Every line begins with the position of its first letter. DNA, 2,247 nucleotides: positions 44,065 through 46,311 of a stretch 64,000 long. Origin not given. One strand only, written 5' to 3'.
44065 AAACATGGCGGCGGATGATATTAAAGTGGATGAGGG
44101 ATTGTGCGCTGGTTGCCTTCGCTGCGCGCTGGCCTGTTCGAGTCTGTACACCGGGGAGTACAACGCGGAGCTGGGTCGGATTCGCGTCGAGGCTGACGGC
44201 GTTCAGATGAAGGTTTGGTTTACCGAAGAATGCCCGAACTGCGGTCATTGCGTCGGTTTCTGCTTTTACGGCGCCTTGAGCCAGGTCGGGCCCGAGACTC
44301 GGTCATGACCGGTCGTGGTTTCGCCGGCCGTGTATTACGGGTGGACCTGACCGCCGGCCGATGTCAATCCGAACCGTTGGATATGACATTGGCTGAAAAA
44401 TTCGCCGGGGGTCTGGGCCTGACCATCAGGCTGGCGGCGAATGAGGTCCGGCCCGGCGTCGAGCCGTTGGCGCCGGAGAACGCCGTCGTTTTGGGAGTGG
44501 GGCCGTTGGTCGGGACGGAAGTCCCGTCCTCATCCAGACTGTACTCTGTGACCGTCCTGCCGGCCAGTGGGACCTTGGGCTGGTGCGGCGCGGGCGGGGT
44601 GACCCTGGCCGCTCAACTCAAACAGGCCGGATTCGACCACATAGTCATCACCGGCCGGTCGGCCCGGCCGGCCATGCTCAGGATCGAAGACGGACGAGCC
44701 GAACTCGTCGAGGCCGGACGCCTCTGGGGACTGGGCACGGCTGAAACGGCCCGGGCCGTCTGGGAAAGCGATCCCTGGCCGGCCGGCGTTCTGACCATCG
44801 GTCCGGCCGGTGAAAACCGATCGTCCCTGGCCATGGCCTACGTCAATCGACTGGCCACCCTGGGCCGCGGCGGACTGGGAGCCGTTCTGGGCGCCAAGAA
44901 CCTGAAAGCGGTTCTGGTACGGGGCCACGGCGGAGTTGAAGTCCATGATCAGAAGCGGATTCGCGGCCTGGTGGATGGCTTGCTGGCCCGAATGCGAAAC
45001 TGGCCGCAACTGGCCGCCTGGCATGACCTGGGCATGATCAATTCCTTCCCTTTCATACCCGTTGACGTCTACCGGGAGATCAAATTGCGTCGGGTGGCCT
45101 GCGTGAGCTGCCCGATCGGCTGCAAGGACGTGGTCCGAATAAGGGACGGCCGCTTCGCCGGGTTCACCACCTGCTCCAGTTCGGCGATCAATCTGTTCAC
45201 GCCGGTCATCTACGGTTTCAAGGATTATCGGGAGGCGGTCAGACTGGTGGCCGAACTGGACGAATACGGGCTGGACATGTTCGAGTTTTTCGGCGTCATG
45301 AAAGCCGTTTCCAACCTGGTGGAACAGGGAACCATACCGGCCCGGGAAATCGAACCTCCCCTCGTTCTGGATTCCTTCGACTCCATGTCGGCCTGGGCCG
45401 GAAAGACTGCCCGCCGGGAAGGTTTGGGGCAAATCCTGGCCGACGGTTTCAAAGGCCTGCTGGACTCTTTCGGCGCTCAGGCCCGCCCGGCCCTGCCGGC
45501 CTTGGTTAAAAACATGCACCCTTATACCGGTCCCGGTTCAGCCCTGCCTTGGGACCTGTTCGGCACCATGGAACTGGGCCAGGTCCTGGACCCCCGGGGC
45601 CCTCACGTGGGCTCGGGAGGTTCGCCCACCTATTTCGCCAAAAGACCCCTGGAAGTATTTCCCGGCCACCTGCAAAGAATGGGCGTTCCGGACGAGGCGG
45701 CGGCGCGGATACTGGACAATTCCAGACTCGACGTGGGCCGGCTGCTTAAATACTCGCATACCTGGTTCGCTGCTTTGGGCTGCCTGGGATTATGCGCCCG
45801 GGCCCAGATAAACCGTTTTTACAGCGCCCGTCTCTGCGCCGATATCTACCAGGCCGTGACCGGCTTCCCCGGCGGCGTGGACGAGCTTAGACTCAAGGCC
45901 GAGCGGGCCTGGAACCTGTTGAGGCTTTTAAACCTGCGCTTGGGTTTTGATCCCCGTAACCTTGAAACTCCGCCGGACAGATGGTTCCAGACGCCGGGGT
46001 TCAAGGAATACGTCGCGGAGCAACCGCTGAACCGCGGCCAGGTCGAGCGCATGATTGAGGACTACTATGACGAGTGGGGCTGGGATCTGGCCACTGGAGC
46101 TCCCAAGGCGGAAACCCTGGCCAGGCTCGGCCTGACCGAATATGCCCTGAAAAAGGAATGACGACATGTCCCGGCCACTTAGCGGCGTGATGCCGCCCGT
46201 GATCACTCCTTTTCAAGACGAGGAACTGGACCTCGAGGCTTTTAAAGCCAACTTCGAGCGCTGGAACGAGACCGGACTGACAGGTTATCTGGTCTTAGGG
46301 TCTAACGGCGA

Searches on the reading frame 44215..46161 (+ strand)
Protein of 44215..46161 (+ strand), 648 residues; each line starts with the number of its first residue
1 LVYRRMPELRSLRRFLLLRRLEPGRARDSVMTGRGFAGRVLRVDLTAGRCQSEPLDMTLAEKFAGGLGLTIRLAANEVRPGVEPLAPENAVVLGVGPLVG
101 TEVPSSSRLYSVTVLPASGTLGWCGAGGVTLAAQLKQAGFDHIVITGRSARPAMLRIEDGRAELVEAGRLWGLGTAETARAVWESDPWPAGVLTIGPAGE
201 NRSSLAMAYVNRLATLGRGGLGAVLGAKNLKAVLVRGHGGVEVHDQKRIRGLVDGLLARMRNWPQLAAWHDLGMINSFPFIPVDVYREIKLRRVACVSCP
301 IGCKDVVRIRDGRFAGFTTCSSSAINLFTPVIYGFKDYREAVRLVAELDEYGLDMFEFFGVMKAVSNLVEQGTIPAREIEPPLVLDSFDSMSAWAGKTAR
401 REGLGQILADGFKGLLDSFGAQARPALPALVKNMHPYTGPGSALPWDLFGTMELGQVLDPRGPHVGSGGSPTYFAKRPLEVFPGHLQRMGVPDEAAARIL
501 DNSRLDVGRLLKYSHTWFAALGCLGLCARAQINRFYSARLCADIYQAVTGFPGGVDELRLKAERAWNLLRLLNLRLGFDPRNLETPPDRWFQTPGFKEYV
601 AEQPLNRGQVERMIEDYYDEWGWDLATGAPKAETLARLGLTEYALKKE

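Call 38: search_protein_families(library=pfam, proteins=[window:44215-46161:+], max_evalue=0.00001)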
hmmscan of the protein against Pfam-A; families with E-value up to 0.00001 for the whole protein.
window:44215-46161:+ (648 aa): 2 families
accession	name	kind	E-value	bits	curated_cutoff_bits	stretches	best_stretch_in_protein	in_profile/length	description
PF02730.20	AFOR_N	-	2.4e-60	204.1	29.8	1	38-237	1-198/199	Aldehyde ferredoxin oxidoreductase, N-terminal domain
PF01314.23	AFOR_C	-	8.6e-48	163.8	27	1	261-640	41-385/385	Aldehyde ferredoxin oxidoreductase, domains 2 & 3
